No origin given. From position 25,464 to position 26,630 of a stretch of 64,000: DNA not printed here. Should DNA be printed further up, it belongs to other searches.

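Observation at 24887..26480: Cytidylate kinase and a CDP-alcohol phosphotransferase-family membrane protein directly downstream of ppm and ppd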

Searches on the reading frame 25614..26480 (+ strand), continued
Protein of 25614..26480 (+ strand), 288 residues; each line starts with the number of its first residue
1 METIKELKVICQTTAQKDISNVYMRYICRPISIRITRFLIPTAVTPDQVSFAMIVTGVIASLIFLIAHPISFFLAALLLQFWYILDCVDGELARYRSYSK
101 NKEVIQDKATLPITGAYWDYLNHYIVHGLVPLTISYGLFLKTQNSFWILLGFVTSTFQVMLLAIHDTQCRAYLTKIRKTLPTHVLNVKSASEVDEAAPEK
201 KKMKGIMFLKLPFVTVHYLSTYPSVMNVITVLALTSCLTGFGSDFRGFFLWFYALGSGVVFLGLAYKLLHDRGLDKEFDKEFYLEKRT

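Call 17: find_encoding_contigs(protein=P0016, flank=10000, max_places=1)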
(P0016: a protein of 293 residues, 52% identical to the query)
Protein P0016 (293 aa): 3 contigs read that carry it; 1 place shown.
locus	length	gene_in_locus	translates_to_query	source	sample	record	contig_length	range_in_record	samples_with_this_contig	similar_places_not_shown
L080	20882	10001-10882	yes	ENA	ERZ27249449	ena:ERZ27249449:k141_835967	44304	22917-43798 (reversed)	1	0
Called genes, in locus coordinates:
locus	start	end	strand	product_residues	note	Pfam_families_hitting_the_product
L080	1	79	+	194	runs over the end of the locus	?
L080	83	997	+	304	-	PF13489:Methyltransf_23, PF13649:Methyltransf_25 (weak), PF08241:Methyltransf_11, PF08242:Methyltransf_12 (weak)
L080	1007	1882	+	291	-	PF00892:EamA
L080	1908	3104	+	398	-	PF04055:Radical_SAM, PF13186:SPASM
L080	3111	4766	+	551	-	PF13714:PEP_mutase, PF12804:NTP_transf_3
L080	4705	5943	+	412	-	PF02776:TPP_enzyme_N, PF02775:TPP_enzyme_C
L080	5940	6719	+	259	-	PF00483:NTP_transferase (weak), PF12804:NTP_transf_3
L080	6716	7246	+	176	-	PF00293:NUDIX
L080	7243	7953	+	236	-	PF02224:Cytidylate_kin, PF13189:Cytidylate_kin2 (weak), PF13238:AAA_18 (weak), PF13207:AAA_17 (faint)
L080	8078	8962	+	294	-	PF01209:Ubie_methyltran, PF02353:CMAS, PF13489:Methyltransf_23, PF08241:Methyltransf_11, PF08242:Methyltransf_12, PF13649:Methyltransf_25, PF13847:Methyltransf_31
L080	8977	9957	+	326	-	PF01522:Polysacc_deac_1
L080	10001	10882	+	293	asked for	-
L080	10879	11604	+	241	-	PF07021:MetW (weak), PF08241:Methyltransf_11, PF08242:Methyltransf_12, PF13649:Methyltransf_25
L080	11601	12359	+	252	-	PF00535:Glycos_transf_2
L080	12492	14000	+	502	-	PF13231:PMT_2 (weak)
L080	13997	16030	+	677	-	PF02310:B12-binding (weak), PF04055:Radical_SAM (weak)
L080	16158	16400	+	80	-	PF12728:HTH_17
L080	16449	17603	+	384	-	PF01073:3Beta_HSD, PF01370:Epimerase, PF04321:RmlD_sub_bind (weak), PF16363:GDP_Man_Dehyd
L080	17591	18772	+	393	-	PF01041:DegT_DnrJ_EryC1, PF00155:Aminotran_1_2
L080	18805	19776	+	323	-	PF08003:Methyltransf_9 (weak), PF13489:Methyltransf_23, PF13847:Methyltransf_31, PF08241:Methyltransf_11, PF08242:Methyltransf_12, PF13649:Methyltransf_25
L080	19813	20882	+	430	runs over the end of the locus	PF14535:AMP-binding_C_2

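Call 21: search_protein_families(library=ncbifam, proteins=[L078:5370-7751:+, L078:7748-8383:+, L078:8392-9126:+, L078:9189-9914:+, L078:10001-10810:+, L078:11994-13559:+, L078:14172-15239:+, L079:8730-9272:+, L080:5940-6719:+, L080:6716-7246:+], max_evalue=0.001)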
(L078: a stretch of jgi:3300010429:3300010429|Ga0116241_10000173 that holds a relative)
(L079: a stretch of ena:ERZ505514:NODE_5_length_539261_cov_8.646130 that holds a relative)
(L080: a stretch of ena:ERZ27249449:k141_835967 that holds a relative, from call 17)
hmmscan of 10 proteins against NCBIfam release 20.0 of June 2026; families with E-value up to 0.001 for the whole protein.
L078:5370-7751:+ (793 aa): 15 families
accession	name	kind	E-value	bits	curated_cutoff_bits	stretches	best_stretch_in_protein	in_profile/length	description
NF004508.0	PRK05849.1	equivalog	8.7e-287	953.3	501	1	16-792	10-788/789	hypothetical protein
NF004881.0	PRK06241.2-2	equivalog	5.8e-12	44.7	883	1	712-766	812-865/898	phosphoenolpyruvate synthase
NF004882.0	PRK06241.2-3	equivalog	7.3e-12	44.2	850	1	54-232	86-280/827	phosphoenolpyruvate synthase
NF005057.0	PRK06464.1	equivalog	4.3e-11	41.6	598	1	711-769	381-438/798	phosphoenolpyruvate synthase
TIGR01418.1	PEP_synth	equivalog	5.9e-09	34.8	739.75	1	705-770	371-435/784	pyruvate, water dikinase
NF004531.0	PRK05878.1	equivalog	2.5e-07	29.7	456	0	736-771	402-437/534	pyruvate, phosphate dikinase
NF004878.0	PRK06241.1-3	subfamily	2.7e-07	29.1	945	1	583-786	673-883/891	phosphoenolpyruvate synthase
NF052631.1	prodigiosin_PigC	equivalog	3e-07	28.7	1300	0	186-238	257-307/883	prodigiosin ligase PigC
NF004883.0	PRK06241.2-4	equivalog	1.9e-06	26.3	1063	0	714-766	837-888/928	phosphoenolpyruvate synthase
NF052632.1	undecylprod_RedH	equivalog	2.5e-06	25.7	1350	0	161-234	227-299/880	undecylprodigiosin ligase RedH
NF006151.0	PRK08296.1-3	equivalog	4.4e-06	25.5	693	1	704-792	517-603/604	hypothetical protein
NF006149.0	PRK08296.1-1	equivalog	0.00012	20.6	730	1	715-767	492-543/568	hypothetical protein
NF004880.0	PRK06241.2-1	equivalog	0.0004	18.5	972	0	698-766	748-812/837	phosphoenolpyruvate synthase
NF004879.0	PRK06241.1-4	equivalog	0.00042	18.5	976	0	698-767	779-844/868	phosphoenolpyruvate synthase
NF006153.0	PRK08296.1-5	subfamily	0.00098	17.6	578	0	708-791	524-605/608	hypothetical protein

L078:7748-8383:+ (211 aa): 20 families
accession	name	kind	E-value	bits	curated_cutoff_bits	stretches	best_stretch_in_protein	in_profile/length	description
NF045546.1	GCDPHdlase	equivalog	2.8e-55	187.5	250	1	4-196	3-184/198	gamma-glutamyl-CDP-amidate hydrolase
NF011201.0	PRK14607.1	equivalog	9.4e-13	47.7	670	1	92-194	70-173/534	bifunctional anthranilate synthase component II/anthranilate phosphoribosyltransferase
TIGR01368.1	CPSaseIIsmall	equivalog_domain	2.6e-12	46.4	307.35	1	54-193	215-341/361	glutamine-hydrolyzing carbamoyl-phosphate synthase small subunit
NF001975.0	PRK00758.1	equivalog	4.9e-11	42.6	198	1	56-192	43-164/185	GMP synthase subunit A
NF010081.0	PRK13566.1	equivalog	4.1e-10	38.6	645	1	85-193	590-700/729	anthranilate synthase component I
TIGR00888.1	guaA_Nterm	equivalog_domain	6.1e-10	38.8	172.15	1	53-193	39-167/188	glutamine-hydrolyzing GMP synthase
TIGR00566.1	trpG_papA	subfamily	7.7e-10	38.8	121.05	1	92-194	71-177/192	glutamine amidotransferase of anthranilate synthase or aminodeoxychorismate synthase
NF005367.0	PRK06895.1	equivalog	8.4e-10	38.8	265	1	97-193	74-172/190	anthranilate synthase component II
NF009475.0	PRK12838.1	equivalog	1.8e-09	37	221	1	54-192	209-334/359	carbamoyl phosphate synthase small subunit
NF005849.0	PRK07765.1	equivalog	1.9e-09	37.1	308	1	86-194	67-176/219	aminodeoxychorismate/anthranilate synthase component II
TIGR01815.1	TrpE-clade3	equivalog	7e-09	34.2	739.15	1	82-194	574-689/717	anthranilate synthase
NF005799.0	PRK07649.1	equivalog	2.3e-08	33.8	327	1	93-194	70-172/195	aminodeoxychorismate/anthranilate synthase component II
NF006462.0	PRK08857.1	equivalog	5.3e-08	32.7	345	1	91-194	68-177/193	aminodeoxychorismate/anthranilate synthase component II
NF005072.0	PRK06490.1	equivalog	1.5e-07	30.6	339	1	84-192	81-186/251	glutamine amidotransferase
TIGR01823.1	PabB-fungal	equivalog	2.9e-07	29.2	442.55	1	85-194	76-187/742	aminodeoxychorismate synthase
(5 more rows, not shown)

L078:8392-9126:+ (244 aa): 40 families (the best 25 are shown)
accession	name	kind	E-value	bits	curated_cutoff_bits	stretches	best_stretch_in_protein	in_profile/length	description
TIGR03992.1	Arch_glmU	subfamily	1.2e-23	83.7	292.1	1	1-232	1-215/393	bifunctional sugar-1-phosphate nucleotidylyltransferase/acetyltransferase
NF041313.1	UDPGP_AglF_Halo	equivalog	3.6e-21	75.7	400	1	1-237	1-227/234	UTP--glucose-1-phosphate uridylyltransferase AglF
TIGR01208.1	rmlA_long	equivalog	5.2e-19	68.3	320.25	1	2-237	1-227/353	glucose-1-phosphate thymidylyltransferase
NF041173.1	Sug_nt_acttase_Thmprot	equivalog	2.7e-16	59.5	600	1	1-124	1-130/405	bifunctional sugar-1-phosphate nucleotidylyltransferase/acetyltransferase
NF045761.1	NAMPUrTaseMurU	equivalog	3.8e-16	59.7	250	1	1-60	1-60/226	N-acetylmuramate alpha-1-phosphate uridylyltransferase MurU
NF052502.1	man1P_GTase_Rv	exception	2.5e-11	43.1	440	1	2-136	2-138/352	mannose-1-phosphate guanylyltransferase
NF045697.1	MurNAcPUrMurU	equivalog_domain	1.2e-10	41.2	370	1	4-51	1-48/229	N-acetylmuramate alpha-1-phosphate uridylyltransferase MurU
TIGR01173.1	glmU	equivalog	9.8e-10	37.8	366.85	1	1-120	1-123/452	bifunctional UDP-N-acetylglucosamine diphosphorylase/glucosamine-1-phosphate N-acetyltransferase GlmU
NF041135.1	IPPtranDIPPsyn_Thcocales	equivalog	1.4e-09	37.4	580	1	1-178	1-166/419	bifunctional L-myo-inositol-1-phosphate cytidylyltransferase/CDP-L-myo-inositol myo-inositolphosphotransferase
NF045665.1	NTPtran_DVU1551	equivalog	3e-09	36.4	315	1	2-79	2-77/359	DVU_1551 family NTP transferase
NF002023.0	PRK00844.1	subfamily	5.4e-09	35.4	458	1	3-62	9-69/408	glucose-1-phosphate adenylyltransferase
NF006986.0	PRK09451.1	equivalog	9.5e-09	34.6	725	1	2-100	7-106/456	bifunctional UDP-N-acetylglucosamine diphosphorylase/glucosamine-1-phosphate N-acetyltransferase GlmU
TIGR02623.1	G1P_cyt_trans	equivalog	1e-08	34.9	300.25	1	1-78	1-78/255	glucose-1-phosphate cytidylyltransferase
NF012024.0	PRK15480.1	equivalog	1.9e-08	33.8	588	1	2-241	5-253/292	glucose-1-phosphate thymidylyltransferase RfbA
TIGR02091.1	glgC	equivalog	2.5e-08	33.4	424.9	1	3-62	3-63/364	glucose-1-phosphate adenylyltransferase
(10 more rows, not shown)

L078:9189-9914:+ (241 aa): 6 families
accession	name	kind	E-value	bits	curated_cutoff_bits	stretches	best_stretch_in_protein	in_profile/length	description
TIGR00017.1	cmk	equivalog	8.9e-60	202.1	135.55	1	8-220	3-214/217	(d)CMP kinase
NF010004.0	PRK13477.1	equivalog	6e-52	176.7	524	1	6-228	284-508/514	bifunctional pantoate--beta-alanine ligase/(d)CMP kinase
NF008816.0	PRK11860.1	equivalog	7e-42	143.4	943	1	5-227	441-657/662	bifunctional 3-phosphoshikimate 1-carboxyvinyltransferase/cytidylate kinase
NF007071.0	PRK09518.1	equivalog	9e-34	117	953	1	7-212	4-213/706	bifunctional cytidylate kinase/GTPase Der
TIGR02173.1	cyt_kin_arch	equivalog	5.1e-07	29.8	102.1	0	116-193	62-133/169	(d)CMP kinase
NF008995.0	PRK12338.1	equivalog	0.00077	18.9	434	0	5-56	2-53/319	hypothetical protein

L078:10001-10810:+ (269 aa): 3 families
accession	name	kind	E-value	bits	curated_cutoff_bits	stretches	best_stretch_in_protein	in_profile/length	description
NF040950.1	archin_ph_syn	equivalog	7.5e-07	29.2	180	1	12-76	15-77/191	archaetidylinositol phosphate synthase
NF041135.1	IPPtranDIPPsyn_Thcocales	equivalog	1.4e-05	24.2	580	1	2-77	232-302/419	bifunctional L-myo-inositol-1-phosphate cytidylyltransferase/CDP-L-myo-inositol myo-inositolphosphotransferase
NF045883.1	PIPSynth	equivalog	0.00044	20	170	1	13-76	15-76/197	phosphatidylinositol phosphate synthase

L078:11994-13559:+ (521 aa): 17 families
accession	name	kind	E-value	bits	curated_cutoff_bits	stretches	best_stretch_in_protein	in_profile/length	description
NF008454.0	PRK11316.1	equivalog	4e-44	151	521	2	18-171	320-469/475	bifunctional D-glycero-beta-D-manno-heptose-7-phosphate kinase/D-glycero-beta-D-manno-heptose 1-phosphate adenylyltransferase HldE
TIGR02199.1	rfaE_dom_II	equivalog_domain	7e-29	100.5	181.5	1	30-171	3-140/144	D-glycero-beta-D-manno-heptose 1-phosphate adenylyltransferase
TIGR02198.1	rfaE_dom_I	equivalog_domain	3.9e-28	98.5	345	1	202-499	3-298/315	D-glycero-beta-D-manno-heptose-7-phosphate kinase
TIGR02152.1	D_ribokin_bact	equivalog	4.2e-10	39.4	299.65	1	391-499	173-282/298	ribokinase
TIGR00125.1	cyt_tran_rel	domain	1.8e-09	37.6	27.7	1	42-103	3-63/65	adenylyltransferase/cytidyltransferase family protein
TIGR04382.1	myo_inos_iolC_N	equivalog_domain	1.4e-08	34.4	300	1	389-499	184-291/309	5-dehydro-2-deoxygluconokinase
TIGR01518.1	g3p_cytidyltrns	equivalog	2.9e-07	30.6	165.4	1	43-128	3-89/125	glycerol-3-phosphate cytidylyltransferase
NF041332.1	KDG_KDGal_kin_Halo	equivalog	3.4e-06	26.7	440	1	391-471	187-265/320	bifunctional 2-dehydro-3-deoxygluconokinase/2-dehydro-3-deoxygalactonokinase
TIGR03168.1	1-PFK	subfamily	4.2e-06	25.9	216.4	1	415-499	198-283/305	hexose kinase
TIGR03828.1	pfkB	equivalog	8.7e-06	25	292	1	415-499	198-283/305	1-phosphofructokinase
NF007321.0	PRK09813.1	equivalog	1.5e-05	24.6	247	1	426-471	184-228/261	fructoselysine 6-kinase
NF041164.1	NucKinThplmales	equivalog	2.9e-05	23.4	450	1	427-471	201-245/295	nucleoside kinase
NF001985.0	PRK00777.1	subfamily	4e-05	23.7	104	1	41-97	7-63/157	pantetheine-phosphate adenylyltransferase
NF053626.1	RibKinHalex1628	equivalog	7.9e-05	22.3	330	1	423-508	197-283/293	ATP-dependent ribose-1-phosphate kinase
NF006957.1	PRK09434.1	equivalog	9.6e-05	22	450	1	414-471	198-254/302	fructokinase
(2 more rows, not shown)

L078:14172-15239:+ (355 aa): 44 families (the best 25 are shown)
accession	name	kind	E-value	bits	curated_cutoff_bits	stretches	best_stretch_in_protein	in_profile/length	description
TIGR04317.1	W_rSAM_matur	equivalog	2.7e-21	76.1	380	1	30-310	6-292/349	tungsten cofactor oxidoreductase radical SAM maturase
TIGR02668.1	moaA_archaeal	equivalog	2.3e-16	59.7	325.25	1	38-246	18-219/303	GTP 3',8-cyclase MoaA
NF045574.1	sacti_mat_StsB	exception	3.5e-16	59.1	625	1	30-145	98-211/466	StsB family radical SAM/SPASM domain sactipeptide maturase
NF001199.0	PRK00164.2-1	equivalog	4.3e-16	58.9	231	1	36-168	18-149/308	GTP 3',8-cyclase MoaA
NF050035.1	rSAM_WgK_link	exception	4.6e-15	55.5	650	2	28-145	7-126/367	radical SAM/SPASM peptide maturase WgkB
TIGR03962.1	mycofact_rSAM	equivalog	8.5e-15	54.8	265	1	39-330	21-304/339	mycofactocin radical SAM maturase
TIGR04311.1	rSAM_Geo_metal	subfamily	8.5e-15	54.7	400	1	36-212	9-191/423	radical SAM/SPASM family putative metalloenzyme maturase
TIGR02666.1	moaA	equivalog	5.3e-14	51.9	284.05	1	34-168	14-154/336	GTP 3',8-cyclase MoaA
NF038283.1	viperin_w_prok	equivalog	6.3e-14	51.8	180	1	39-152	11-131/281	viperin family antiviral radical SAM protein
TIGR04055.1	rSAM_NirJ2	equivalog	1.3e-11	44.6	500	1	39-319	9-284/326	putative heme d1 biosynthesis radical SAM protein NirJ2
TIGR04545.1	rSAM_ahbD_hemeb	equivalog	1.5e-11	44.4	500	1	39-149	9-120/339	heme b synthase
TIGR04250.1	SCM_rSAM_ScmE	equivalog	3.9e-11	42.4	400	1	33-146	6-121/358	SynChlorMet cassette radical SAM/SPASM protein ScmE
NF040492.1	not_ScfB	exception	1.7e-10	40.4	855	1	39-326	104-405/450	ScfB-related radical SAM/SPASM orphan maturase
NF047865.1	rSAM_PapB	equivalog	2.1e-10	40.4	340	1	39-334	12-317/330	PapB family radical SAM/SPASM ranthipeptide maturase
TIGR04303.1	GeoRSP_rSAM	equivalog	2.3e-10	40.5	400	1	39-141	14-114/325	GeoRSP system radical SAM/SPASM protein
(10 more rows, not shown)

L079:8730-9272:+ (180 aa): 17 families
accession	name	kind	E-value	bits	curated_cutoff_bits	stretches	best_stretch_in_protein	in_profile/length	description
NF008736.0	PRK11762.1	equivalog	2.7e-20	72.7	169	1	50-175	50-175/186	ADP compounds hydrolase NudE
TIGR00052.1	TIGR00052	subfamily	4.2e-12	46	79.55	1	38-177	35-186/188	nudix-type nucleoside diphosphatase, YffH/AdpP family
NF011585.0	PRK15009.1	equivalog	1.7e-10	40.9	234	1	49-177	48-184/191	GDP-mannose pyrophosphatase NudK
NF008003.0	PRK10729.1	equivalog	3.7e-09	36.2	248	1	40-176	50-196/210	ADP-ribose diphosphatase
NF041652.1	Nud_hyd_Dein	equivalog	1e-07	32.3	200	1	59-165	25-136/152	Nudix hydrolase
TIGR00586.1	mutt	equivalog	1.1e-07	31.9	97.9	1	56-109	13-67/129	8-oxo-dGTP diphosphatase MutT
NF006530.0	PRK08999.1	equivalog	1.2e-06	27.8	245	1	51-113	8-72/315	Nudix family hydrolase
NF052459.1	OxoGTPPhMutT1Mycb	equivalog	2.3e-06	26.9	475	1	59-115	18-70/292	8-oxo-(d)GTP phosphatase MutT1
NF001938.0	PRK00714.1-5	equivalog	2.9e-06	26.7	116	1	70-107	41-78/172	RNA pyrophosphohydrolase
NF001299.0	PRK00241.1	equivalog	6.2e-06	25.8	158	1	50-172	137-252/263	NAD(+) diphosphatase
NF008044.0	PRK10776.1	equivalog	6.3e-06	26.1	148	1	74-113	31-70/130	8-oxo-dGTP diphosphatase MutT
NF007834.0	PRK10546.1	equivalog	8e-05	22.5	156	1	49-110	4-66/135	pyrimidine (deoxy)nucleoside triphosphate diphosphatase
NF001936.0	PRK00714.1-3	equivalog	0.0003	20.7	118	1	74-104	35-65/155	RNA pyrophosphohydrolase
NF006961.0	PRK09438.1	equivalog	0.0003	20.3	103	1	57-116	17-73/151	dihydroneopterin triphosphate diphosphatase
NF001935.0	PRK00714.1-2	equivalog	0.0003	20.3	259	1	74-110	31-67/183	RNA pyrophosphohydrolase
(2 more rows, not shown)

L080:5940-6719:+ (259 aa): 29 families (the best 25 are shown)
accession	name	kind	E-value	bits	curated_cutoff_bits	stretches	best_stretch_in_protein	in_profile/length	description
TIGR03992.1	Arch_glmU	subfamily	5.4e-18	65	292.1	1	1-129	1-136/393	bifunctional sugar-1-phosphate nucleotidylyltransferase/acetyltransferase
NF041313.1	UDPGP_AglF_Halo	equivalog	3.8e-14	52.7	400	1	1-60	1-60/234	UTP--glucose-1-phosphate uridylyltransferase AglF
NF045761.1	NAMPUrTaseMurU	equivalog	2.2e-12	47.3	250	1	1-61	1-61/226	N-acetylmuramate alpha-1-phosphate uridylyltransferase MurU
TIGR01208.1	rmlA_long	equivalog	8e-12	44.7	320.25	1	2-60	1-60/353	glucose-1-phosphate thymidylyltransferase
NF041173.1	Sug_nt_acttase_Thmprot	equivalog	4e-11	42.5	600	1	1-129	1-135/405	bifunctional sugar-1-phosphate nucleotidylyltransferase/acetyltransferase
NF041135.1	IPPtranDIPPsyn_Thcocales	equivalog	1.8e-09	37.1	580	1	1-160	1-151/419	bifunctional L-myo-inositol-1-phosphate cytidylyltransferase/CDP-L-myo-inositol myo-inositolphosphotransferase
NF045665.1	NTPtran_DVU1551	equivalog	2.3e-09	36.7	315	1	1-74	1-73/359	DVU_1551 family NTP transferase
TIGR01173.1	glmU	equivalog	6.8e-09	35.1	366.85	1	1-61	1-58/452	bifunctional UDP-N-acetylglucosamine diphosphorylase/glucosamine-1-phosphate N-acetyltransferase GlmU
NF010937.0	PRK14357.1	equivalog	3.6e-08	32.7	658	1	1-102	1-96/448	bifunctional UDP-N-acetylglucosamine diphosphorylase/glucosamine-1-phosphate N-acetyltransferase GlmU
NF010934.1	PRK14354.1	equivalog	3.8e-08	32.3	450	1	3-61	2-57/447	bifunctional UDP-N-acetylglucosamine diphosphorylase/glucosamine-1-phosphate N-acetyltransferase GlmU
NF049965.1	GlMnHpPGnyltfHddC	equivalog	2.7e-07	30.5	300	1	1-61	1-61/221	D-glycero-D-manno-heptose 1-phosphate guanosyltransferase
NF038362.1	Sden_1164_fam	equivalog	3.3e-07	30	300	0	87-180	102-190/266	Sden_1164 family protein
TIGR02623.1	G1P_cyt_trans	equivalog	1.6e-06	27.8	300.25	1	1-62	1-62/255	glucose-1-phosphate cytidylyltransferase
NF010935.0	PRK14355.1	equivalog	2.1e-06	26.7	718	1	2-61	5-61/459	bifunctional UDP-N-acetylglucosamine diphosphorylase/glucosamine-1-phosphate N-acetyltransferase GlmU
NF010940.0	PRK14360.1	equivalog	4.3e-06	25.5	602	1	4-60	5-58/452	bifunctional UDP-N-acetylglucosamine diphosphorylase/glucosamine-1-phosphate N-acetyltransferase GlmU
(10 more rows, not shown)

L080:6716-7246:+ (176 aa): 14 families
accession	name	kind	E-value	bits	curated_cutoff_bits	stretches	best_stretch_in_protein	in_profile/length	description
NF008736.0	PRK11762.1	equivalog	6.6e-24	84.4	169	1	44-170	50-176/186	ADP compounds hydrolase NudE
NF011585.0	PRK15009.1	equivalog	1e-13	51.4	234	1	42-171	47-184/191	GDP-mannose pyrophosphatase NudK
TIGR00052.1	TIGR00052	subfamily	5.3e-13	49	79.55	1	34-171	37-186/188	nudix-type nucleoside diphosphatase, YffH/AdpP family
NF008003.0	PRK10729.1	equivalog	2e-10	40.3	248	1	33-170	49-196/210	ADP-ribose diphosphatase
NF041652.1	Nud_hyd_Dein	equivalog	1.2e-06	28.9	200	1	50-161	21-138/152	Nudix hydrolase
NF001938.0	PRK00714.1-5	equivalog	9.7e-06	25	116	1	63-101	40-78/172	RNA pyrophosphohydrolase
TIGR00586.1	mutt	equivalog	1.2e-05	25.3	97.9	1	51-103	15-67/129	8-oxo-dGTP diphosphatase MutT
NF006530.0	PRK08999.1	equivalog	1.6e-05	24.1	245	1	51-108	15-73/315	Nudix family hydrolase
NF052459.1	OxoGTPPhMutT1Mycb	equivalog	3.8e-05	22.9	475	1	55-160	20-123/292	8-oxo-(d)GTP phosphatase MutT1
NF008044.0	PRK10776.1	equivalog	6.7e-05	22.8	148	1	67-107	30-70/130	8-oxo-dGTP diphosphatase MutT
NF007834.0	PRK10546.1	equivalog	0.00015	21.6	156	1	43-106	4-68/135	pyrimidine (deoxy)nucleoside triphosphate diphosphatase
NF001937.0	PRK00714.1-4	equivalog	0.00035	20.2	139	1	61-105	26-68/161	RNA pyrophosphohydrolase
NF006961.0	PRK09438.1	equivalog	0.00066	19.1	103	0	51-114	17-79/151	dihydroneopterin triphosphate diphosphatase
NF001935.0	PRK00714.1-2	equivalog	0.00069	19.1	259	1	67-105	30-68/183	RNA pyrophosphohydrolase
